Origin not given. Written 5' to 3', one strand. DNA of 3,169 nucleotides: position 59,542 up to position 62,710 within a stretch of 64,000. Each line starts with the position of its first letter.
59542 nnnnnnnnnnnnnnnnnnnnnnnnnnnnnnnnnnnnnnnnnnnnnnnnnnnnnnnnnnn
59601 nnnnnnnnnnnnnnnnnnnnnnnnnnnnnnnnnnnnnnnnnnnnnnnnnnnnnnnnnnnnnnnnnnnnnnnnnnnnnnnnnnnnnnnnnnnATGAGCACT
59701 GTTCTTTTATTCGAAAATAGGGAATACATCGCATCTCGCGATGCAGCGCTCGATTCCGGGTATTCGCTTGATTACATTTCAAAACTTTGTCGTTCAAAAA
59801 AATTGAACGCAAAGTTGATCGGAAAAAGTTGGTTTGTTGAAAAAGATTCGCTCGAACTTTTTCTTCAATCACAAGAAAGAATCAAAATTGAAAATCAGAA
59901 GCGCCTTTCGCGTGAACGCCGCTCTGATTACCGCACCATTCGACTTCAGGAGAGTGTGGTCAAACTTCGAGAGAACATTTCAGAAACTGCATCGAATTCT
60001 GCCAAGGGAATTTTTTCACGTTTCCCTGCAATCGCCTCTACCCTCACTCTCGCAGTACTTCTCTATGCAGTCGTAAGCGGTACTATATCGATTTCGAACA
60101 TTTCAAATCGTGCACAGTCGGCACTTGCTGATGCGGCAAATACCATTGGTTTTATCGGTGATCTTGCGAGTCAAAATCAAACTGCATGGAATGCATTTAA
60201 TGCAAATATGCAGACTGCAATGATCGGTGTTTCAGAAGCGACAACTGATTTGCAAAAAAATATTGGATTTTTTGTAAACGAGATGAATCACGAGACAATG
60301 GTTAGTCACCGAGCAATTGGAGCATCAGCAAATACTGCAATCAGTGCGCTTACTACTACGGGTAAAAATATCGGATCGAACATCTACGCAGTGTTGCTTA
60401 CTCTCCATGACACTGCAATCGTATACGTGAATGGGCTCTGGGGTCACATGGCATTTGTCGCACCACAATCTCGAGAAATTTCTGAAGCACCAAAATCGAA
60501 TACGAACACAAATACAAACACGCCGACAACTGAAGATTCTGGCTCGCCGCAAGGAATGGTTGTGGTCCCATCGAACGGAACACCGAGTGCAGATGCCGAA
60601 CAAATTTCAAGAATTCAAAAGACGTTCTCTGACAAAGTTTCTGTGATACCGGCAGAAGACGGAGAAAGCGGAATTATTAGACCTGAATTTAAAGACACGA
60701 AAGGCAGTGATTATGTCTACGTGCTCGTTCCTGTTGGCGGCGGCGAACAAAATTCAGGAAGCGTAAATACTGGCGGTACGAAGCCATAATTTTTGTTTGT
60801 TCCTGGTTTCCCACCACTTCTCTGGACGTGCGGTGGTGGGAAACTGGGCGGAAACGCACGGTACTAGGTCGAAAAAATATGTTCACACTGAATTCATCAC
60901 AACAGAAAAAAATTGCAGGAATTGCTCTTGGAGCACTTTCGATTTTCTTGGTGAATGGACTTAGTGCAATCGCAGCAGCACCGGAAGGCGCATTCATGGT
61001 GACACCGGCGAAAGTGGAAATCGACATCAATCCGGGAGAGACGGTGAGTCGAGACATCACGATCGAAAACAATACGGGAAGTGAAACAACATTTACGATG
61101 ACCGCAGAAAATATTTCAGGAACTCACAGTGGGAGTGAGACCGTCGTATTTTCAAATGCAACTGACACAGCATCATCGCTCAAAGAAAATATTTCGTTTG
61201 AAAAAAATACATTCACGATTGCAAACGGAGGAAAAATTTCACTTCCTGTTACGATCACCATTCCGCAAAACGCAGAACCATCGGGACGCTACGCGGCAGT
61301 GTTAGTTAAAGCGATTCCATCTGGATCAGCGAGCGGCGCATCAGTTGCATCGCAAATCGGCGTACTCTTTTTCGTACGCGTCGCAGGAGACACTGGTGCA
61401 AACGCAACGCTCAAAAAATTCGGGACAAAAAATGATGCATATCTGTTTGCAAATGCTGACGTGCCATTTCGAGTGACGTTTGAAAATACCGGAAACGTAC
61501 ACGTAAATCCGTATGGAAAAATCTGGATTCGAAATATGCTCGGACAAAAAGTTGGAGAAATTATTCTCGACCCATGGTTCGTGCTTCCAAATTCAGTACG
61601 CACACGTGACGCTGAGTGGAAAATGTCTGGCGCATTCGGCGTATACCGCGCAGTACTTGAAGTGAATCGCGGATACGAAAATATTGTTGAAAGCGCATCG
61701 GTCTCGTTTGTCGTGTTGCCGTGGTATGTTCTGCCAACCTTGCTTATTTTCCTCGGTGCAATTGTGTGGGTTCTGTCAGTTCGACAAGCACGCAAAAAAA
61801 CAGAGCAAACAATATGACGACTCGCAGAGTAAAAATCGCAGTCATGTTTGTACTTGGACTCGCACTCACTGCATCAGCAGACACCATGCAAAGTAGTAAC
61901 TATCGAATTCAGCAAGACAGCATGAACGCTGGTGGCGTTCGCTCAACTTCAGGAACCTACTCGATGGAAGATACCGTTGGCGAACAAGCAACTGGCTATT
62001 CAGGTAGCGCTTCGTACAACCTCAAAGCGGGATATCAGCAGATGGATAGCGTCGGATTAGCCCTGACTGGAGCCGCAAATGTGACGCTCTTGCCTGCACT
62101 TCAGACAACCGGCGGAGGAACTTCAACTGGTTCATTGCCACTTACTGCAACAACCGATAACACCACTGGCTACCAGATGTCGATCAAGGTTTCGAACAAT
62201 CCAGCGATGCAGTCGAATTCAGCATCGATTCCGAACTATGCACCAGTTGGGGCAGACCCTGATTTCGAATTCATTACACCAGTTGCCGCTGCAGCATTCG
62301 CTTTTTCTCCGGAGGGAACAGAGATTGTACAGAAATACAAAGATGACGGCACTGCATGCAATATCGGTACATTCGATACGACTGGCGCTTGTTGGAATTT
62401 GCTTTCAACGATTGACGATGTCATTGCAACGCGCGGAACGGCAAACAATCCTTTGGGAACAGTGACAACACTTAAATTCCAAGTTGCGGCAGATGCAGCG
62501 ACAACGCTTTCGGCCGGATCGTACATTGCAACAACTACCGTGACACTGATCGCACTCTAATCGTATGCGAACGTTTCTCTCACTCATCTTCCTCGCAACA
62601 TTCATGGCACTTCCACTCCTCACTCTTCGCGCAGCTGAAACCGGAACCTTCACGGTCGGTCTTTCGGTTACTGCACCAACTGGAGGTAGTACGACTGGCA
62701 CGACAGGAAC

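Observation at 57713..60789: Family of membrane-anchored HTH_17 (excisionase/MerR-like) proteins: possible ToxR-like one-component transmembrane transcription factors next to a surface-protein locus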

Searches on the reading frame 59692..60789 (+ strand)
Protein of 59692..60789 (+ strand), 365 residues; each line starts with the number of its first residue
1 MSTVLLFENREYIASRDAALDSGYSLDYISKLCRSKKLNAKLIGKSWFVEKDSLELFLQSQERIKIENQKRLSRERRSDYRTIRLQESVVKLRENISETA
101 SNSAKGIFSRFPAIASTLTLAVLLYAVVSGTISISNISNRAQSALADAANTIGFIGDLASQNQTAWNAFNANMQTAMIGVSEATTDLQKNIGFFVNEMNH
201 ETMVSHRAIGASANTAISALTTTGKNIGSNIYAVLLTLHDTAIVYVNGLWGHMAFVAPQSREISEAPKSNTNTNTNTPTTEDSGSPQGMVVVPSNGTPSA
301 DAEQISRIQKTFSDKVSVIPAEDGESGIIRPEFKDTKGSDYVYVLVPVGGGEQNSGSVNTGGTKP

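Call 5: search_protein_families(library=pfam, proteins=[window:59692-60789:+], max_evalue=1)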
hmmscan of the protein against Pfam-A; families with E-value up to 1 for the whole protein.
window:59692-60789:+ (365 aa): 1 family
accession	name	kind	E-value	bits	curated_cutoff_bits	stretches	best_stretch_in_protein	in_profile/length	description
PF12728.13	HTH_17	-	0.00066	20.3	27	1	23-61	12-50/51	Helix-turn-helix domain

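Call 6: search_protein_families(library=ncbifam, proteins=[window:59692-60789:+], max_evalue=1)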
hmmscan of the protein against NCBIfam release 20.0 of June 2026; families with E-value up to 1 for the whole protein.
window:59692-60789:+ (365 aa): 1 family
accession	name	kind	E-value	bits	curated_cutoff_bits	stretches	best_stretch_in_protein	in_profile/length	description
NF007178.0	PRK09609.1-3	equivalog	0.096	12.1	483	1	44-139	104-194/311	hypothetical protein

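Call 8: find_homologous_proteins(query=window:59692-60789:+)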
Query window:59692-60789:+ (365 aa): 6 proteins with E <= 0.001 among 4637 candidates.
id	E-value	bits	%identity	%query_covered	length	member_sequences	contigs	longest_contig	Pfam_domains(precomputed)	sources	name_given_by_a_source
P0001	1.8e-231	785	100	100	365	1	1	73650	-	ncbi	-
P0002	2.9e-131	456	65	100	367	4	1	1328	-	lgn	-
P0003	1.8e-93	332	46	100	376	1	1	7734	-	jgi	jgi:hypothetical protein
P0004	3.7e-64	235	41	99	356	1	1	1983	-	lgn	-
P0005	2.7e-63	232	45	97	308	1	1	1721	-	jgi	jgi:hypothetical protein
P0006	2.2e-53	200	34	95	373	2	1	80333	-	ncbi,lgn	-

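Call 13: list_cluster_members(proteins=[window:59692-60789:+, window:57713-58546:+, window:55957-57369:+])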
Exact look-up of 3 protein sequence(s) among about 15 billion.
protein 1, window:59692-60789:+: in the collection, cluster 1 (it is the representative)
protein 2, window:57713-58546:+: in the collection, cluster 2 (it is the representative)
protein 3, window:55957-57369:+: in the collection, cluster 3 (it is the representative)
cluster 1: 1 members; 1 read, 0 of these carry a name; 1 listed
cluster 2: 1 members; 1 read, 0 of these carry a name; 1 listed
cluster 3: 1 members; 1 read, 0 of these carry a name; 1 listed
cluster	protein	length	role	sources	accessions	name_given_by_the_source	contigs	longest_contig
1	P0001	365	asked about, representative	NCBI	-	-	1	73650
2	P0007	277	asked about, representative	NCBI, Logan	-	-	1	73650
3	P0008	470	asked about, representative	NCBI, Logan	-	-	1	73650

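Call 15: find_encoding_contigs(protein=P0006, flank=10000, max_places=3)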
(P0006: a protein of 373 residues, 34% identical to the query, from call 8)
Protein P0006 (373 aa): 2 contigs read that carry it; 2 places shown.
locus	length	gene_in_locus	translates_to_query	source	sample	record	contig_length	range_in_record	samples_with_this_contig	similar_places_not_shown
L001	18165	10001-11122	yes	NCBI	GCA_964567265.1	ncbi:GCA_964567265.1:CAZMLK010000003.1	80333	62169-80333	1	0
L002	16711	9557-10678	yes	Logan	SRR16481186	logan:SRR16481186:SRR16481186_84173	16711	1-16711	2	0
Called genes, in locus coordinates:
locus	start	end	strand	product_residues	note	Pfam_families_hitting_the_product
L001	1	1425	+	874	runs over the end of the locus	PF07517:SecA_DEAD, PF01043:SecA_PP_bind, PF21090:P-loop_SecA, PF07516:SecA_SW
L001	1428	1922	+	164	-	-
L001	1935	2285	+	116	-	PF04020:Phage_holin_4_2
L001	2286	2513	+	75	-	PF07866:DUF1653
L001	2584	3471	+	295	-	PF03690:MYG1_exonuc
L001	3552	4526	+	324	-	PF01018:GTP1_OBG, PF01926:MMR_HSR1, PF02421:FeoB_N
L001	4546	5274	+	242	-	-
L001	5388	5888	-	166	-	-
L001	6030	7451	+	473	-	PF02934:GatB_N, PF02637:GatB_Yqey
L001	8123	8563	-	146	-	-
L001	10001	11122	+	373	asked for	-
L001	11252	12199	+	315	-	-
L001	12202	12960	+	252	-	-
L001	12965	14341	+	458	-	-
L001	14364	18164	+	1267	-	?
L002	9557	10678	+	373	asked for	-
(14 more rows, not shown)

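Call 16: find_encoding_contigs(protein=P0003, flank=8000, max_places=3)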
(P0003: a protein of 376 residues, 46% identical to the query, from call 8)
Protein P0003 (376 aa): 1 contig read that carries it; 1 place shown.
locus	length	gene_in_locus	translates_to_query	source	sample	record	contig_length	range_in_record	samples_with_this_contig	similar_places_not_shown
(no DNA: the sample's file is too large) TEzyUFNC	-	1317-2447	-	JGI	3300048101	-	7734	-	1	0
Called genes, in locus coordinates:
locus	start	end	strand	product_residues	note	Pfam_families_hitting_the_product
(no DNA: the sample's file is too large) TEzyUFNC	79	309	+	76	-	-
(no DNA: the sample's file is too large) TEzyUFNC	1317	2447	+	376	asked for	-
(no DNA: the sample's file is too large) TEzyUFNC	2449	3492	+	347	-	PF06030:WxLIP_PGBD (weak)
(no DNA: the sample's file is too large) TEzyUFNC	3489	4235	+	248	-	-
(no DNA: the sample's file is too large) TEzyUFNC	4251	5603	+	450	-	PF16656:Pur_ac_phosph_N (faint)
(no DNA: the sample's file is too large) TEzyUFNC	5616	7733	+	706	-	?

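Call 77: predict_structure(alignment_id=A4)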
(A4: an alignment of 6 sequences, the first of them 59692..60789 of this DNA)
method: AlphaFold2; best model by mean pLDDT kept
length: 365 residues; sequences in the alignment: 6
mean_pLDDT: 48.4   pTM: 0.24
mean pLDDT of the five models: 48.4, 46.4, 45.1, 42.9, 41.9
residues with pLDDT >= 90: 9; 70-90: 62; 50-70: 42; < 50: 252
segments of 3 or more residues with pLDDT < 50: 88-162, 179-181, 186-295, 311-365
pLDDT, mean of each block of 10 residues (from residue 1): 70 88 88 89 87 89 80 70 52 38 33 35 36 30 31 39 50 50 47 40 33 36 41 43 38 31 27 27 30 49 56 46 44 42 36 29 30
secondary structure, 60 per line:
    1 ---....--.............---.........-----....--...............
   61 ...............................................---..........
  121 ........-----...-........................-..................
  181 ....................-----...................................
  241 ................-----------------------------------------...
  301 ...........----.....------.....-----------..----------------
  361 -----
elements in order: E4-7 E10-14 H15-22 H26-34 E40-43 E46-50 H51-107 H111-128 H138-161 H163-200 H206-256 H298-311 E316-320 E327-331

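Call 91: find_related_loci(query=A4, collection=metagenome_contigs, flank=6000)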
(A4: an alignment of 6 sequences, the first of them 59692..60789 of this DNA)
Query A4 (365 aa) in metagenome_contigs; peptide patterns used: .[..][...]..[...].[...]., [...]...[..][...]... (x = any residue, [..] = any of these).
230 stretches matched a pattern, but none encodes a relative of the query by tblastn (E <= 1e-3).

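Call 92: find_related_loci(query=P0003, collection=metagenome_contigs, flank=6000)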
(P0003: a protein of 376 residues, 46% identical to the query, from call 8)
Query P0003 (376 aa) in metagenome_contigs; peptide patterns used: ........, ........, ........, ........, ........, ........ (x = any residue, [..] = any of these).
199 stretches matched a pattern, but none encodes a relative of the query by tblastn (E <= 1e-3).

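Call 94: find_encoding_contigs(protein=P0004, flank=3000, max_places=2)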
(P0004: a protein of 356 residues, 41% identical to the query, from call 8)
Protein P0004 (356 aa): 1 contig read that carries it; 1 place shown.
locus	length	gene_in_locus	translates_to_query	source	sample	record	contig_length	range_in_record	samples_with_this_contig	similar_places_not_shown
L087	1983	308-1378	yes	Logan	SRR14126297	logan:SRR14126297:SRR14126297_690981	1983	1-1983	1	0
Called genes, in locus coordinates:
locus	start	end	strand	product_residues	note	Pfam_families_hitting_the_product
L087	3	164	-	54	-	?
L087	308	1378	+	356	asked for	-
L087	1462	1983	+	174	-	?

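Call 99: search_protein_families(library=phrogs, proteins=[window:59692-60789:+], max_evalue=0.01)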
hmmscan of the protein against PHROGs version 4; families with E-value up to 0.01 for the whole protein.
window:59692-60789:+ (365 aa): 0 families

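Call 100: search_protein_families(library=padloc, proteins=[window:59692-60789:+], max_evalue=0.01)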
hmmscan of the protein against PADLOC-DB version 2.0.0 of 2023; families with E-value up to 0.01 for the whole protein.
window:59692-60789:+ (365 aa): 0 families

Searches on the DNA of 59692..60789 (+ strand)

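Call 76: search_rna_families(source=L001, start=7440, end=10010, threshold=evalue, max_evalue=1)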
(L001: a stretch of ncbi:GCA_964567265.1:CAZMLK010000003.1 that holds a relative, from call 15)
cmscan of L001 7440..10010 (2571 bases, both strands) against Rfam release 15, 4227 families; matches with E-value up to 1: 2.
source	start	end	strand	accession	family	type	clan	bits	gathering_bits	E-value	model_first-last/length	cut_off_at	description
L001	7448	7508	-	RF04352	Plastid-psbA-4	Cis-reg;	CL00153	32.6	56.8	0.0031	1-61/61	no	Plastid-psbA-4 3UTR RNA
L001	8775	8820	-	RF00032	Histone3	Cis-reg;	-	19.2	34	0.065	1-46/46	no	Histone 3' UTR stem-loop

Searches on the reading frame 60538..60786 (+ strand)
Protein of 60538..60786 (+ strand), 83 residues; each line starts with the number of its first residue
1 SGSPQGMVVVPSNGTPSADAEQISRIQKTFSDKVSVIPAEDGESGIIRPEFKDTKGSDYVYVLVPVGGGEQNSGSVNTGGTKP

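Call 86: find_homologous_proteins(query=window:60538-60786:+, max_evalue=0.01)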
Query window:60538-60786:+: no candidate shares three 5-residue words with the query. No homologue found.

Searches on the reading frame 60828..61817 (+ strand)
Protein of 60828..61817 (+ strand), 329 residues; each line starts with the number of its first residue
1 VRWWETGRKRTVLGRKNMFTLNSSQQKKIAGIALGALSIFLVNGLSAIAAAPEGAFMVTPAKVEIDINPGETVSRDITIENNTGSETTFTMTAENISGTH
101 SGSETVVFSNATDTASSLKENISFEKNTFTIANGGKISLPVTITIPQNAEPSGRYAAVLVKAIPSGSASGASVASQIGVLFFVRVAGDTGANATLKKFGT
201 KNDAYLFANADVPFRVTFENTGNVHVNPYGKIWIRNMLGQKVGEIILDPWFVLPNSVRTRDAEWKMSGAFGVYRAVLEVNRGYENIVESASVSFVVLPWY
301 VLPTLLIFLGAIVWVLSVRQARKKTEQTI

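Call 5: search_protein_families(library=pfam, proteins=[window:60828-61817:+], max_evalue=1)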
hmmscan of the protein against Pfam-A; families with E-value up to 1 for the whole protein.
window:60828-61817:+ (329 aa): 6 families
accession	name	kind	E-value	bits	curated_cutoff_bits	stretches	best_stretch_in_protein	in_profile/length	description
PF06280.18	fn3_5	-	0.001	20.2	27.6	1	70-151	7-86/112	Fn3-like domain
PF06030.18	WxLIP_PGBD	-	0.0077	16.7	27.3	1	65-149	21-108/121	WxL Interacting Protein, peptidoglycan binding domain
PF08522.16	BT_3987-like_N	-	0.014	16.5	25.9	1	71-156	10-108/120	BT_3987-like, N-terminal domain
PF07760.16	DUF1616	-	0.015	14.9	31.6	1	16-149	139-275/307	Protein of unknown function (DUF1616)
PF14155.11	DUF4307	-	0.018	15.4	27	1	31-122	6-97/111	Domain of unknown function (DUF4307)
PF11614.14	FixG_C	-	0.032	14.8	25.6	1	78-154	38-94/119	IG-like fold at C-terminal of FixG, putative oxidoreductase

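Call 6: search_protein_families(library=ncbifam, proteins=[window:60828-61817:+], max_evalue=1)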
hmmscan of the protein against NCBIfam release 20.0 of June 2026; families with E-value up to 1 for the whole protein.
window:60828-61817:+ (329 aa): 0 families

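Call 81: search_solved_structures(query=window:60879-61817:+, max_evalue=1)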
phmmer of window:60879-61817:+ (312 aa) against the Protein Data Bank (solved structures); distinct sequences matched with E-value up to 1: 3.
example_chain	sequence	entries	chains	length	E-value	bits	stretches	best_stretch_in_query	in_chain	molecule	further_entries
3nqk_A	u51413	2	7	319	0.033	17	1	119-184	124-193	uncharacterized protein | Multidomain protein including DUF1735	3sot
6ibh_A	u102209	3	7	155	0.82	12.4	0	168-205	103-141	Auxiliary activity CAZyme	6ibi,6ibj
1ywq_A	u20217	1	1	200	0.85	12.3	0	71-134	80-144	Nitroreductase family protein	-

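Call 99: search_protein_families(library=phrogs, proteins=[window:60879-61817:+], max_evalue=0.01)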
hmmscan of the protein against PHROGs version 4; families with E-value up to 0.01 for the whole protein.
window:60879-61817:+ (312 aa): 0 families

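Call 100: search_protein_families(library=padloc, proteins=[window:60879-61817:+], max_evalue=0.01)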
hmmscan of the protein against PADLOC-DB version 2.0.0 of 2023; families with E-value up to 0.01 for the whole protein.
window:60879-61817:+ (312 aa): 0 families

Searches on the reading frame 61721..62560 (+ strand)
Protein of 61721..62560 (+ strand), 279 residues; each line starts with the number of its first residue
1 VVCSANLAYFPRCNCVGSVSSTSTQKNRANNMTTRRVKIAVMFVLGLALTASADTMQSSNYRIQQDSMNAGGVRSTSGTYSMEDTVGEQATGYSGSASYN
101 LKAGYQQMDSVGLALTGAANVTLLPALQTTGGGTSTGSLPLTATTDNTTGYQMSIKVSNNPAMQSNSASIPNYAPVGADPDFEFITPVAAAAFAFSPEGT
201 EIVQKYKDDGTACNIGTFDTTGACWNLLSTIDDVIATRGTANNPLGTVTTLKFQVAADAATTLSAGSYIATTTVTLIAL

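Call 5: search_protein_families(library=pfam, proteins=[window:61721-62560:+], max_evalue=1)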
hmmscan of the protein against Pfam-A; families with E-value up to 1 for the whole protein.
window:61721-62560:+ (279 aa): 1 family
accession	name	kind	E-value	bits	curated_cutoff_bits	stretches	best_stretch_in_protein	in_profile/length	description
PF07784.16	DUF1622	-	0.13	12.6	24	0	22-58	12-48/78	Protein of unknown function (DUF1622)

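Call 6: search_protein_families(library=ncbifam, proteins=[window:61721-62560:+], max_evalue=1)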
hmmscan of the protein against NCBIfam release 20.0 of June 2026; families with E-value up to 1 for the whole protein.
window:61721-62560:+ (279 aa): 1 family
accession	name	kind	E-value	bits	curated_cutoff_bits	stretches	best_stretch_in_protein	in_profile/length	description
NF058579.1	CPR_pilus_PamT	equivalog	2.8e-10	40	240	1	37-163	8-132/241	CPR-type pilus protein PamT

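Call 80: search_solved_structures(query=window:61811-62560:+, max_evalue=1)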
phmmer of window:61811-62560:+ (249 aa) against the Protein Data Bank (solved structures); distinct sequences matched with E-value up to 1: 0.

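Call 99: search_protein_families(library=phrogs, proteins=[window:61811-62560:+], max_evalue=0.01)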
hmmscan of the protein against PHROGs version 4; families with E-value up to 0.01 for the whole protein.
window:61811-62560:+ (249 aa): 0 families

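Call 100: search_protein_families(library=padloc, proteins=[window:61811-62560:+], max_evalue=0.01)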
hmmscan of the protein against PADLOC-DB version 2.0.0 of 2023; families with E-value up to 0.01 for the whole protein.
window:61811-62560:+ (249 aa): 0 families
